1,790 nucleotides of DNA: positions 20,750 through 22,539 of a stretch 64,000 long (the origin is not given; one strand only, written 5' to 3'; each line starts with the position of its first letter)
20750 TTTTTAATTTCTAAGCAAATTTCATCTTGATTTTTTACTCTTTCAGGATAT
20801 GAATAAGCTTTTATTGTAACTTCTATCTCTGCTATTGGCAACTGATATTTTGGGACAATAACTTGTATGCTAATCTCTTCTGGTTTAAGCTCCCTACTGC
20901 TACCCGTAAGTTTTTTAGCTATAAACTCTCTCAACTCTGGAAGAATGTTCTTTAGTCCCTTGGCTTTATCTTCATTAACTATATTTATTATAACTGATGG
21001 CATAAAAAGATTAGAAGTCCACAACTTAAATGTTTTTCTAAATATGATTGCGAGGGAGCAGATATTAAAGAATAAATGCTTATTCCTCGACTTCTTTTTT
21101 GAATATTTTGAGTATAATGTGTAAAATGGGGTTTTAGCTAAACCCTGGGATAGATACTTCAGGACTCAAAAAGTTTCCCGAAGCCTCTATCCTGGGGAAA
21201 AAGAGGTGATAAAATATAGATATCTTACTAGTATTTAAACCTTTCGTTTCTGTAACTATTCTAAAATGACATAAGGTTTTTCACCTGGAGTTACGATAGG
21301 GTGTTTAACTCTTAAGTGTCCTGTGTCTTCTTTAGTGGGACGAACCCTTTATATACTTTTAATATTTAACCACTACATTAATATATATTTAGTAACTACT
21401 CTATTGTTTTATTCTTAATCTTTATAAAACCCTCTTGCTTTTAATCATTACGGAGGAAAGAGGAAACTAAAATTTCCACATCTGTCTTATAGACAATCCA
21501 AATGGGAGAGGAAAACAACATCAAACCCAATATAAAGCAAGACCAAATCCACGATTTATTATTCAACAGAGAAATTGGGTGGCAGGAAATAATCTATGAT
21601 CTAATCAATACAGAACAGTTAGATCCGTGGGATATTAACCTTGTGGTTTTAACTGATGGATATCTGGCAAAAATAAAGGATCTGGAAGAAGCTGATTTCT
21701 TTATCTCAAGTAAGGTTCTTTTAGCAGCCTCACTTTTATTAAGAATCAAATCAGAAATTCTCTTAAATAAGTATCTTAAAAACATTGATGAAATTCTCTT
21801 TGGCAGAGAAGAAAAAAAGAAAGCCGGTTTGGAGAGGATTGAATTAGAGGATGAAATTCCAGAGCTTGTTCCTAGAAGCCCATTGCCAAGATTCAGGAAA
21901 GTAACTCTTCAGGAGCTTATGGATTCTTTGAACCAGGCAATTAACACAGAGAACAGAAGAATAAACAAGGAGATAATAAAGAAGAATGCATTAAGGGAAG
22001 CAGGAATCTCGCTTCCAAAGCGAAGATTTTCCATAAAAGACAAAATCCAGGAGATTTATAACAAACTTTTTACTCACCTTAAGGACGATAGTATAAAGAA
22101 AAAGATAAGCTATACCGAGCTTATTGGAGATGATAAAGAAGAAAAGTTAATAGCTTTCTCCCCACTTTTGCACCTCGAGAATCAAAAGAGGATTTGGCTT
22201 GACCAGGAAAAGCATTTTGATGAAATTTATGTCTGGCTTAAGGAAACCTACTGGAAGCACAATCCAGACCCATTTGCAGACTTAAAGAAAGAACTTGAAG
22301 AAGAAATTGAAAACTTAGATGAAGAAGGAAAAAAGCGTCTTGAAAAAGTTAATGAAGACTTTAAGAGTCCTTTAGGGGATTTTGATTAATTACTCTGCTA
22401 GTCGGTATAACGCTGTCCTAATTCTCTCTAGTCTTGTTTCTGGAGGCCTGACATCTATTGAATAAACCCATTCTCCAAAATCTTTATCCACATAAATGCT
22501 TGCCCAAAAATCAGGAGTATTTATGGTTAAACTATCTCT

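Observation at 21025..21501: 478-nt gene-free gap with orphan promoter motif and stable stem-loops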

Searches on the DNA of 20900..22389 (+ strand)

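Call 4: search_rna_families(source=window, start=20900, end=21650, threshold=evalue, max_evalue=10, show_alignments=4)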
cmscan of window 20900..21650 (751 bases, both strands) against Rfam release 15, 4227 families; matches with E-value up to 10: 7.
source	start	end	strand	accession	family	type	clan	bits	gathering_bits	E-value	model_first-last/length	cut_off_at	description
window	21071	21204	+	RF01608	ceN102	Gene; snRNA; snoRNA; HACA-box;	-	20.9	50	1.3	1-142/142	no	Caenorhabditis snoRNA ceN80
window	21131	21157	-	RF01352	CRISPR-DR43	Gene; CRISPR;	CL00014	17.9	35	5.8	1-29/29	no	CRISPR RNA direct repeat element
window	21011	21200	+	RF02857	30_255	Gene; sRNA;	-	16.2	197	8.3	1-213/213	no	Leptospira sRNA 30_255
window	21415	21498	+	RF02320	TtnuHACA13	Gene; snRNA; snoRNA; HACA-box;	-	15.7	100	8.2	1-134/134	no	Tetrahymena snoRNA TtnuHACA13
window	21446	21477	+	RF03001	leuA-Halobacteria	Cis-reg;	-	15.5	47.9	1.6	1-53/53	no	leuA-Halobacteria RNA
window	21141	21202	-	RF04079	MIR161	Gene; miRNA;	-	15.1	90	4.5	1-136/136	no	MIR161 microRNA precursor family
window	21183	21214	+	RF01370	CRISPR-DR57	Gene; CRISPR;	-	14.9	39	4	1-37/37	no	CRISPR RNA direct repeat element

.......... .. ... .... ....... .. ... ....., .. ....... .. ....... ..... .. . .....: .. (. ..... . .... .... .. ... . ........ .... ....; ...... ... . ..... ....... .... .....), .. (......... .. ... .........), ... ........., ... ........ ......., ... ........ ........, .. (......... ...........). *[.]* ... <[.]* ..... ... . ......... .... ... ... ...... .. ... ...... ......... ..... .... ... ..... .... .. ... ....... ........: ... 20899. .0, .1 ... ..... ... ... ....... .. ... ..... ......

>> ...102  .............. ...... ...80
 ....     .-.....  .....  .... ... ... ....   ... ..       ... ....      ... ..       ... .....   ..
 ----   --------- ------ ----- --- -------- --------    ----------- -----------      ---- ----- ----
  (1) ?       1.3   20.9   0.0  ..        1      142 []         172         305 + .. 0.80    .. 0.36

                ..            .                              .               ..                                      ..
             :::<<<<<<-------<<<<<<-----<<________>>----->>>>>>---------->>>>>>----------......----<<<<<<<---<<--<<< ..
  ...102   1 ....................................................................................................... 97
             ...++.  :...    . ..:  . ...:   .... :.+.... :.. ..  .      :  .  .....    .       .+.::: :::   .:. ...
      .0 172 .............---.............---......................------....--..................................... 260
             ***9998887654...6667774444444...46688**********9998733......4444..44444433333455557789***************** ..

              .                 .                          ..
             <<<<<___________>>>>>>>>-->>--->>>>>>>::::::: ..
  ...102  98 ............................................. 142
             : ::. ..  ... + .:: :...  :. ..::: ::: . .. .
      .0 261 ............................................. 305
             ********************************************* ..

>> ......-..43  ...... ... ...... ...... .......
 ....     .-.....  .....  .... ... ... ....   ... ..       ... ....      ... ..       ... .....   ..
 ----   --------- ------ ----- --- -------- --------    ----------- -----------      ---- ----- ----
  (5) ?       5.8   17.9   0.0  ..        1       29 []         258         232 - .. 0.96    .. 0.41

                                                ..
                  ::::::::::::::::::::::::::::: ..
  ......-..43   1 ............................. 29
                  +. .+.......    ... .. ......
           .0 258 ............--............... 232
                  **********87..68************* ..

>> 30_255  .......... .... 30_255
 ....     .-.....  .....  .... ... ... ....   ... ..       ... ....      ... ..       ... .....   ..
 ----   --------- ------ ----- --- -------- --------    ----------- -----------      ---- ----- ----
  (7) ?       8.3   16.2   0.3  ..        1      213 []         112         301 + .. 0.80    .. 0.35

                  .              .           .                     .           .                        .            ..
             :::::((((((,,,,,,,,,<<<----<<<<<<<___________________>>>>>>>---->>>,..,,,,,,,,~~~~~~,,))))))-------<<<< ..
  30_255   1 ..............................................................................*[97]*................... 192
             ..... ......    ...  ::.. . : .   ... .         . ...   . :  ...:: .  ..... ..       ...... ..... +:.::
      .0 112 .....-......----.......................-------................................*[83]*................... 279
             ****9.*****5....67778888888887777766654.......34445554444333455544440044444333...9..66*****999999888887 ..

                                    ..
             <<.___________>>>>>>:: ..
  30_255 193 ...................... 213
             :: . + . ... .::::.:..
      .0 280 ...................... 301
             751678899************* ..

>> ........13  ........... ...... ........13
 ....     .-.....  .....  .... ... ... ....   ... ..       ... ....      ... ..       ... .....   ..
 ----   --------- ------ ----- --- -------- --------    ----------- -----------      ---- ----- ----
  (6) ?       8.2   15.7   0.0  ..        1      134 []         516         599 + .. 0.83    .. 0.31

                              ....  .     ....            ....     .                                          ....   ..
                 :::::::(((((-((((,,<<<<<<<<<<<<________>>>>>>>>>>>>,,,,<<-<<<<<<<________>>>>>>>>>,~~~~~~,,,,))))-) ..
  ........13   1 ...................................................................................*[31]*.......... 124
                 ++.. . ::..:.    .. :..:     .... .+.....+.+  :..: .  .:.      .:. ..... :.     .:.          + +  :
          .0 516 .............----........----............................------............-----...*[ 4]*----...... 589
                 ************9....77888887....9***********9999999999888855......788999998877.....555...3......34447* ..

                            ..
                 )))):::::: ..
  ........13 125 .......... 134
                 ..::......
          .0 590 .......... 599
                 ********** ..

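Call 53: search_with_rna_model(model_id=R1, sources=[L131, L132, L133, L134, L130], max_evalue=10, filters=off, show_alignments=6)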
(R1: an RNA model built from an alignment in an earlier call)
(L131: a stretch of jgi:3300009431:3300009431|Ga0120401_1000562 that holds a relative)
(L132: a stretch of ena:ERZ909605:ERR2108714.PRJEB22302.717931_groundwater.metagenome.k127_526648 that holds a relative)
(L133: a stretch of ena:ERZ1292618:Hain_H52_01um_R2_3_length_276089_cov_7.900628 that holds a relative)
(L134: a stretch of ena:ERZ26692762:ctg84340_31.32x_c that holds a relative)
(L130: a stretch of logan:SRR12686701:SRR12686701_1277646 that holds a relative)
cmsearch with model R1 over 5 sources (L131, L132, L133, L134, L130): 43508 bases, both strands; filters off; matches with E-value up to 10: 46.
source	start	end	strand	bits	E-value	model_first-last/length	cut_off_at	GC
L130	9632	9709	-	61.9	1.8e-14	1-77/77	no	0.44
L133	2829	2889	-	47.4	1.5e-10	1-77/77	no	0.51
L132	2797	2855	-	45.5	4.7e-10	1-77/77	no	0.46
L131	2809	2865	-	44.9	7e-10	1-77/77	no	0.49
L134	2827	2886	-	35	3e-07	1-77/77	no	0.43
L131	119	149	+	14.6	0.093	1-77/77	no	0.23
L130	11338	11382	+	13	0.26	1-77/77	no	0.47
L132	2923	2979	+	11.9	0.52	1-77/77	no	0.35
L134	2093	2161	-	11.9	0.53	1-77/77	no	0.38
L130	4645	4691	-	11.8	0.54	1-77/77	no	0.32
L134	368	423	+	10.7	1.1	1-77/77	no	0.41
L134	4534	4598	-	10.3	1.4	1-77/77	no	0.43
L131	3555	3609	-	10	1.6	1-77/77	no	0.33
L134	2298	2386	-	9.9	1.7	1-77/77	no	0.39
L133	2352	2377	-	9.9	1.8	1-77/77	no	0.35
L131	4379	4449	+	9.8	1.9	1-77/77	no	0.3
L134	2410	2431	-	9.8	1.9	1-77/77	no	0.23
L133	2039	2075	-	9.6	2.1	1-77/77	no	0.24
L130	14646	14717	+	9.4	2.4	1-77/77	no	0.24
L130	12291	12357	+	9.2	2.7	1-77/77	no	0.36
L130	3592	3614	-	9.1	2.9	1-77/77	no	0.13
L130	12028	12087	+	8.7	3.8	1-77/77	no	0.3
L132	6623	6678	+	8.6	3.8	1-77/77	no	0.36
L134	3161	3209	+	8.6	4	1-77/77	no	0.33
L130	262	289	-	8.3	4.7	27-54/77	no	0.25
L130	11712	11745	-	8.3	4.7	1-77/77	no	0.32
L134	5154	5205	-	8.3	4.8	1-77/77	no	0.35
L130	10555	10610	-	8.2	5.1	1-77/77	no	0.27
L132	5384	5425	-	8.1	5.3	1-77/77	no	0.29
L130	2985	3033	+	8.1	5.3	1-77/77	no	0.33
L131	488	513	-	7.9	6.3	1-77/77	no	0.15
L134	5578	5603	+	7.8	6.3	1-77/77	no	0.27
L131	5172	5222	+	7.8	6.3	1-77/77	no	0.2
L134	631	658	+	7.8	6.7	1-77/77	no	0.18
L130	7017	7064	+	7.7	7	1-77/77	no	0.29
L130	8368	8410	-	7.7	7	1-77/77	no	0.35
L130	12645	12684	-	7.6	7.4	1-77/77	no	0.25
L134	5925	5969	+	7.6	7.4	1-77/77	no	0.42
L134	1875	1906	-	7.5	7.9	1-77/77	no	0.31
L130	11308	11329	+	7.5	7.9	1-77/77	no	0.23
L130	7880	7941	+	7.5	8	1-77/77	no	0.35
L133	4699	4742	+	7.4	8.5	1-77/77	no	0.32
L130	4204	4234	+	7.3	8.8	1-77/77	no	0.19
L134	3805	3855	+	7.3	9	1-77/77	no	0.33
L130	7334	7357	-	7.2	9.6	1-77/77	no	0.21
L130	14599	14636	+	7.1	9.8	1-77/77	no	0.34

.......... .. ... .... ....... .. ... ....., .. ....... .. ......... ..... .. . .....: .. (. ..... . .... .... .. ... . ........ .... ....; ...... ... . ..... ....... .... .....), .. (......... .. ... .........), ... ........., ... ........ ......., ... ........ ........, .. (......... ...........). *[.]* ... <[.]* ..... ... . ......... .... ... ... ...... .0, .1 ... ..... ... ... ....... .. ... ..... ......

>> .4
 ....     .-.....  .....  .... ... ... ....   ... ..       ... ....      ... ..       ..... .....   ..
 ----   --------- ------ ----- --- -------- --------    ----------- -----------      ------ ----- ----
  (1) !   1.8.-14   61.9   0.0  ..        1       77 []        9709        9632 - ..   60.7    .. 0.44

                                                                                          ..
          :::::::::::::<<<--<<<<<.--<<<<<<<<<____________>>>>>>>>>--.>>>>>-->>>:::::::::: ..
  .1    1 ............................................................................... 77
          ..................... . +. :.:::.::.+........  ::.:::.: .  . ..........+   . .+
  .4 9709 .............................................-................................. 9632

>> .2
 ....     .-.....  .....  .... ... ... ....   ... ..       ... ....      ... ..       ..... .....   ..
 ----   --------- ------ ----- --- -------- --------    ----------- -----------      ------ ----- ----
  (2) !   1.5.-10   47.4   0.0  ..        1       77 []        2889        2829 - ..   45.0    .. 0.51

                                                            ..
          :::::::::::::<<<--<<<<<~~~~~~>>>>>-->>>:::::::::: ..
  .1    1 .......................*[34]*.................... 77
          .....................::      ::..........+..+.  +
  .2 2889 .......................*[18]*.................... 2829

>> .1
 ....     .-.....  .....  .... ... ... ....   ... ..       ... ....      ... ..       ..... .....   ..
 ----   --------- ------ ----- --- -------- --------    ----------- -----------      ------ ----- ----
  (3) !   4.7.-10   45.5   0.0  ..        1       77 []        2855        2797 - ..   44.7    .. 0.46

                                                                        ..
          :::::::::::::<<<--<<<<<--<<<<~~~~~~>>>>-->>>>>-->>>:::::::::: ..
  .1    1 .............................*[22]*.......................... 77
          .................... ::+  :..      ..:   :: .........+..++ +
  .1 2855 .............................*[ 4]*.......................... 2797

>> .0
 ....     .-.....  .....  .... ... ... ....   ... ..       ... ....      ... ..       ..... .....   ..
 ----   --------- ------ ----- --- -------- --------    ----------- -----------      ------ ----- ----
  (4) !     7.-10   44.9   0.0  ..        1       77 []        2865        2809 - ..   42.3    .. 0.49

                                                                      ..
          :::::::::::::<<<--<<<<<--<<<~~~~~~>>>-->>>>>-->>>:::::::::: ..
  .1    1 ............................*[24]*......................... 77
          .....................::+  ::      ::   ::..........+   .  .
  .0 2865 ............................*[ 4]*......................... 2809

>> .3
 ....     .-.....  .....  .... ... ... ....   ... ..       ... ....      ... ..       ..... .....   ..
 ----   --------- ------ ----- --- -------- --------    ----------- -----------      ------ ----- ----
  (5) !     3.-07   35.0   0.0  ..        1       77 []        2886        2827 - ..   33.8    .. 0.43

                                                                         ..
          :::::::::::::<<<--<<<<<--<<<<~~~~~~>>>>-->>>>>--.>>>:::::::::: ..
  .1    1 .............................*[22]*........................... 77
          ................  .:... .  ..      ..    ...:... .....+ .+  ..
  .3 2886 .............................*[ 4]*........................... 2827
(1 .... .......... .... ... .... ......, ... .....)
